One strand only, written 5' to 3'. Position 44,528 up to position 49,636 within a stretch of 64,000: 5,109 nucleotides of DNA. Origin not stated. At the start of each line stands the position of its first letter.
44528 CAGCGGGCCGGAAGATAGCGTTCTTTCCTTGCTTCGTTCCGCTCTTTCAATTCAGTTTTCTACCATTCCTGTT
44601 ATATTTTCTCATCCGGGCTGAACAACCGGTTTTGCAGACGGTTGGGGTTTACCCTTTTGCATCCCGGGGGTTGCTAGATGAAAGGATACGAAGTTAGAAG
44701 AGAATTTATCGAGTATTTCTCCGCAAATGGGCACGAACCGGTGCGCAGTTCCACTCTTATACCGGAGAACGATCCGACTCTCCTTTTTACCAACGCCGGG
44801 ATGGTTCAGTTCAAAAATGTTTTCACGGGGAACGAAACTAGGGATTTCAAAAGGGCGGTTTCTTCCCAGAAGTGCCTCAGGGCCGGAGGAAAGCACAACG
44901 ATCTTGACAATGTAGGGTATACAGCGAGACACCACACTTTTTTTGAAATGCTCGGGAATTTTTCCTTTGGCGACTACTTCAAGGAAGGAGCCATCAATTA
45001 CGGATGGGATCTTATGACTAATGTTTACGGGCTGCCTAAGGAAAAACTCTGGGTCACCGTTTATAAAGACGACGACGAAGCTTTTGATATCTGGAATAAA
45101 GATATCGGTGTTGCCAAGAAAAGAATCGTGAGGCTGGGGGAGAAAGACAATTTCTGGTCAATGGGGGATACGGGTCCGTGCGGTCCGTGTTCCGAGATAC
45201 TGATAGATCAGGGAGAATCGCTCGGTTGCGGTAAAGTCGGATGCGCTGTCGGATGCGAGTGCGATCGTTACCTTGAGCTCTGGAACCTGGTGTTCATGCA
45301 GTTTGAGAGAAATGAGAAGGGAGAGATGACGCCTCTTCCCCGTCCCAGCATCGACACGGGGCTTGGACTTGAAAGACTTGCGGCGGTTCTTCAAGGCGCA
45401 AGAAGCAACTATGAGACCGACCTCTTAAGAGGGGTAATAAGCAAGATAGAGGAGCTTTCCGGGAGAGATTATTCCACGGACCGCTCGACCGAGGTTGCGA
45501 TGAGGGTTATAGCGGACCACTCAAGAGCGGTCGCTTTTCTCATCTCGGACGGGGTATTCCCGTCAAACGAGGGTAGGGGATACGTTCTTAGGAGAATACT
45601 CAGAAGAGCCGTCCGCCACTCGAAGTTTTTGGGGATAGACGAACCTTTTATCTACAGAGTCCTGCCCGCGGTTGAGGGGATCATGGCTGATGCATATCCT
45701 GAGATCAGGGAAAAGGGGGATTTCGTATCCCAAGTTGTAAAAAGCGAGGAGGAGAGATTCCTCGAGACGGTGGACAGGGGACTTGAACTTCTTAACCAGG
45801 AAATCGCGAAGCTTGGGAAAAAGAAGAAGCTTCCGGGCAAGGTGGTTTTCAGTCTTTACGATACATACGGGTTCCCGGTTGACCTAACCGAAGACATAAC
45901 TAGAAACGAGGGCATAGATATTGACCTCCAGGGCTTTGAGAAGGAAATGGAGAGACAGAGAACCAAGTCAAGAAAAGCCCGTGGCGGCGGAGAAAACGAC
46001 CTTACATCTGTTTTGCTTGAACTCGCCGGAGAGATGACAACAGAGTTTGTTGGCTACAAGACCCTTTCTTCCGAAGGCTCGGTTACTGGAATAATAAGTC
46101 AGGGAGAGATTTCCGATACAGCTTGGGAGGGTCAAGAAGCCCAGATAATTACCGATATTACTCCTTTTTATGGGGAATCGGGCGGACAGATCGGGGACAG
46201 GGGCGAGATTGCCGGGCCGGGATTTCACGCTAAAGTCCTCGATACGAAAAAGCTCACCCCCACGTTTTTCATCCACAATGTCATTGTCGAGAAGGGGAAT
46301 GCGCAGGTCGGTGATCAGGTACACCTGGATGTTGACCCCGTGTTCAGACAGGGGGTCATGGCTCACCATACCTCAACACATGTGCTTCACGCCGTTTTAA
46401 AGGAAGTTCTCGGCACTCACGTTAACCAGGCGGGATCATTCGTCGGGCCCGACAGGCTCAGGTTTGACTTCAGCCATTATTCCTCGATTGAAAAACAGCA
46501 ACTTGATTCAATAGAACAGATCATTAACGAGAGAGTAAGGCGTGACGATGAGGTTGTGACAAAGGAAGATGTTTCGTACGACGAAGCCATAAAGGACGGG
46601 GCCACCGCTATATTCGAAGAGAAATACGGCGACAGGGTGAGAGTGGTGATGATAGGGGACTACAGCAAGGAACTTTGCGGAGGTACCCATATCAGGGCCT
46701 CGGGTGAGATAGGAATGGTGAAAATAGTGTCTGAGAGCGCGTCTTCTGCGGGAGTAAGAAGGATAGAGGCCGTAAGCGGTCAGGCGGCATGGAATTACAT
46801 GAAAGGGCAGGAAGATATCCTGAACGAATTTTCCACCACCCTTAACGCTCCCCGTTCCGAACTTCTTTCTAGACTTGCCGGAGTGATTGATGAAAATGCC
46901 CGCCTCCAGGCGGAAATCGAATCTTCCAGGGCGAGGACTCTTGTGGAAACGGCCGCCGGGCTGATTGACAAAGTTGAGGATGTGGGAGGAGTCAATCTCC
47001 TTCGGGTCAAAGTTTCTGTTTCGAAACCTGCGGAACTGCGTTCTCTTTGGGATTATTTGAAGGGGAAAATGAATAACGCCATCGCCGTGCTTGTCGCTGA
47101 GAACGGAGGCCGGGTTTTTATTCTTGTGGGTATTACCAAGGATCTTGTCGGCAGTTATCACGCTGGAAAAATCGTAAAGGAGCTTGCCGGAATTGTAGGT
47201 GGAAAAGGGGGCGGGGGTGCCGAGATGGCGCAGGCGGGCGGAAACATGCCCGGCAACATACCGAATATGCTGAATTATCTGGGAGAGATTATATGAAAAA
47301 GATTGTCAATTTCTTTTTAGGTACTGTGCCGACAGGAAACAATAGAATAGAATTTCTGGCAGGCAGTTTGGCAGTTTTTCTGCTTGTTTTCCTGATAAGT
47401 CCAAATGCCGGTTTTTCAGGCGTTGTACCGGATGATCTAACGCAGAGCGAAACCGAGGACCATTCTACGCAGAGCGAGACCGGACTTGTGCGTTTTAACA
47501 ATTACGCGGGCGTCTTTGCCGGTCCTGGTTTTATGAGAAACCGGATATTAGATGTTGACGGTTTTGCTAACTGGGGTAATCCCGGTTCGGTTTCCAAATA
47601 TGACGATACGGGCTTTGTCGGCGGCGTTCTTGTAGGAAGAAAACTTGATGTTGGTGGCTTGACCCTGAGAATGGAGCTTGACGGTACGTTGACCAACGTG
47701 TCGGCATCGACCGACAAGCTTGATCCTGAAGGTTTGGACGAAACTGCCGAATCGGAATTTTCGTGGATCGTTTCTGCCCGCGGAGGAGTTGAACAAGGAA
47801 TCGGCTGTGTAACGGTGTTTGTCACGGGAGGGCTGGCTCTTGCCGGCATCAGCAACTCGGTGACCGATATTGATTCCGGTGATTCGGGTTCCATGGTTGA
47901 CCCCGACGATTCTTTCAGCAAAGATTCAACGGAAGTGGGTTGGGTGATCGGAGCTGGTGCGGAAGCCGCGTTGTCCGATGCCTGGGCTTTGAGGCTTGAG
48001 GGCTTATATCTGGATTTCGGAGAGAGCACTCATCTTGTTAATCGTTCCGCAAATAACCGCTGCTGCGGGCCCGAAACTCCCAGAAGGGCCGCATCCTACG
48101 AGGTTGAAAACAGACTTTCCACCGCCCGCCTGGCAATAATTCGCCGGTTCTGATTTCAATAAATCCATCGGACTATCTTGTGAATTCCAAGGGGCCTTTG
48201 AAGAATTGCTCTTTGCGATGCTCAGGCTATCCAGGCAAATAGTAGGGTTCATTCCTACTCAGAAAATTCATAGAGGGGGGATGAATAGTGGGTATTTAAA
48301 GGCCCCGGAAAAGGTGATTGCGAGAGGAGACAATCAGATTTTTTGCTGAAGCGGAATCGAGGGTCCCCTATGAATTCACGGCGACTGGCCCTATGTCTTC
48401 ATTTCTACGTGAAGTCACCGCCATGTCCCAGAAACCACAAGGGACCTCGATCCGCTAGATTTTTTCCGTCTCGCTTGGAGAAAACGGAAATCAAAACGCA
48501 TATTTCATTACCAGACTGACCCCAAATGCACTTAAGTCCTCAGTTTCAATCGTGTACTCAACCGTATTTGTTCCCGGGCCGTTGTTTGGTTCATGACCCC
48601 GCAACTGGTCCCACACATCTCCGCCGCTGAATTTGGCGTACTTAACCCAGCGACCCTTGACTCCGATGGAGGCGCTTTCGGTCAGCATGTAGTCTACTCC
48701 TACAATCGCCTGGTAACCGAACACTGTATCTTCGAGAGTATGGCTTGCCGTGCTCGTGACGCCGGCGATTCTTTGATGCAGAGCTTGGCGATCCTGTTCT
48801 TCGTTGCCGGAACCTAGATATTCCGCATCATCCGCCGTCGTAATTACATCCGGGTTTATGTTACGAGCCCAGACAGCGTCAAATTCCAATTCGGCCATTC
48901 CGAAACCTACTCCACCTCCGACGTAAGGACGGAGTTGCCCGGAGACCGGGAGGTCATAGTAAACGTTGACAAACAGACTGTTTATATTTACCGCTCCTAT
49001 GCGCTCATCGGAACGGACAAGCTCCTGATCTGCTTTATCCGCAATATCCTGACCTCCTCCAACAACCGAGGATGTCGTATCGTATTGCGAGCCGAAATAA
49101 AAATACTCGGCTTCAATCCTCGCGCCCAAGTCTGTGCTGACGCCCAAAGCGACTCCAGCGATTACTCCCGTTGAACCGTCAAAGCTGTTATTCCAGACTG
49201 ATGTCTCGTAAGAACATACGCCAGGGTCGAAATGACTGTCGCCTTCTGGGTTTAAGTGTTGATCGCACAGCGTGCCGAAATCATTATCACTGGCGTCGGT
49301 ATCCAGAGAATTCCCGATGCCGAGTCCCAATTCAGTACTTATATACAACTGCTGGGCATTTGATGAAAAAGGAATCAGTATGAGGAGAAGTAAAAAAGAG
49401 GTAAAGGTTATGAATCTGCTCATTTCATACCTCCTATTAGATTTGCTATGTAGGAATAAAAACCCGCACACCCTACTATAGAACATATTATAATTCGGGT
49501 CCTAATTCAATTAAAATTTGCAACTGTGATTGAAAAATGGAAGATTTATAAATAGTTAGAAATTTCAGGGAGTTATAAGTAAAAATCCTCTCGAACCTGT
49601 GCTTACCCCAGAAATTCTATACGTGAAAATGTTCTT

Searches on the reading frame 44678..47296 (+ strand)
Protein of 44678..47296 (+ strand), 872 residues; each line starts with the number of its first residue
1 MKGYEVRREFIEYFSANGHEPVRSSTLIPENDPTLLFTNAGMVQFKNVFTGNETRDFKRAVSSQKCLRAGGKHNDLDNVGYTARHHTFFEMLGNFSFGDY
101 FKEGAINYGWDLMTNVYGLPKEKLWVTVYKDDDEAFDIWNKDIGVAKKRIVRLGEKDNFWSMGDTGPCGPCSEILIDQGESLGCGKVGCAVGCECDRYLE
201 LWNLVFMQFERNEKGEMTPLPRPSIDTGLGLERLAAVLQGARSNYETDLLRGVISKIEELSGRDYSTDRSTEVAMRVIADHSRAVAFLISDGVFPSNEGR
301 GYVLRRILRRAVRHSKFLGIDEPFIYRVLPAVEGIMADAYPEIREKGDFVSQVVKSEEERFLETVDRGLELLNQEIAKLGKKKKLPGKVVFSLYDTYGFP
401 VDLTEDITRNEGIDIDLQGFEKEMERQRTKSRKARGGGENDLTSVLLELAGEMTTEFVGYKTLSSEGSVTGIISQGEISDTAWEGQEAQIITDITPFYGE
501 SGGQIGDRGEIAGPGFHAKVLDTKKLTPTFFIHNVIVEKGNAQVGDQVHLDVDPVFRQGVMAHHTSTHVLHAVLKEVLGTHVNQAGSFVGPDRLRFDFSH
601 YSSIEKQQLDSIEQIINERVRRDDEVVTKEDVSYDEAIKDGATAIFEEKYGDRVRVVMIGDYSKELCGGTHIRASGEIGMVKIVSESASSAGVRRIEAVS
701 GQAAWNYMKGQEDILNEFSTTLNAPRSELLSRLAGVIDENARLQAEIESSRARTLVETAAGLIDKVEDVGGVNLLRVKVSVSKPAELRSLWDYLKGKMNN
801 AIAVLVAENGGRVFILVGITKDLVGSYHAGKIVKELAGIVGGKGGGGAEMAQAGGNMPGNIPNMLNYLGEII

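Call 84: search_protein_families(library=pfam, proteins=[window:44678-47296:+], max_evalue=0.00001)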
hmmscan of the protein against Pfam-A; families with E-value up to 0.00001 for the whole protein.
window:44678-47296:+ (872 aa): 3 families
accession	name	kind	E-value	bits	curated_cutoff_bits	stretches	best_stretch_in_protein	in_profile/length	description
PF01411.24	tRNA-synt_2c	-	1.1e-223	744.2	30.3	1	5-553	1-549/552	tRNA synthetases class II (A)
PF07973.19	tRNA_SAD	-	1.2e-16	60.9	24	1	654-697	1-44/44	Threonyl and Alanyl tRNA synthetase second additional domain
PF02272.25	DHHA1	-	7.3e-12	46.1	25.9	1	783-871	14-99/102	DHHA1 domain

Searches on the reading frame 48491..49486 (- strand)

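Call 84: search_protein_families(library=pfam, proteins=[window:48491-49486:-], max_evalue=0.00001)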
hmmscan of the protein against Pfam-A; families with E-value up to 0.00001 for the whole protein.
window:48491-49486:- (331 aa): 2 families
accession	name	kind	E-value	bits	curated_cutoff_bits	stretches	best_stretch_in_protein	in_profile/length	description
PF01617.23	Surface_Ag_2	-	8.5e-06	25.8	22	0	93-195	59-163/247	Surface antigen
PF13505.12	OMP_b-brl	-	9.3e-06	26.4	28.7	0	34-283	5-155/175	Outer membrane protein beta-barrel domain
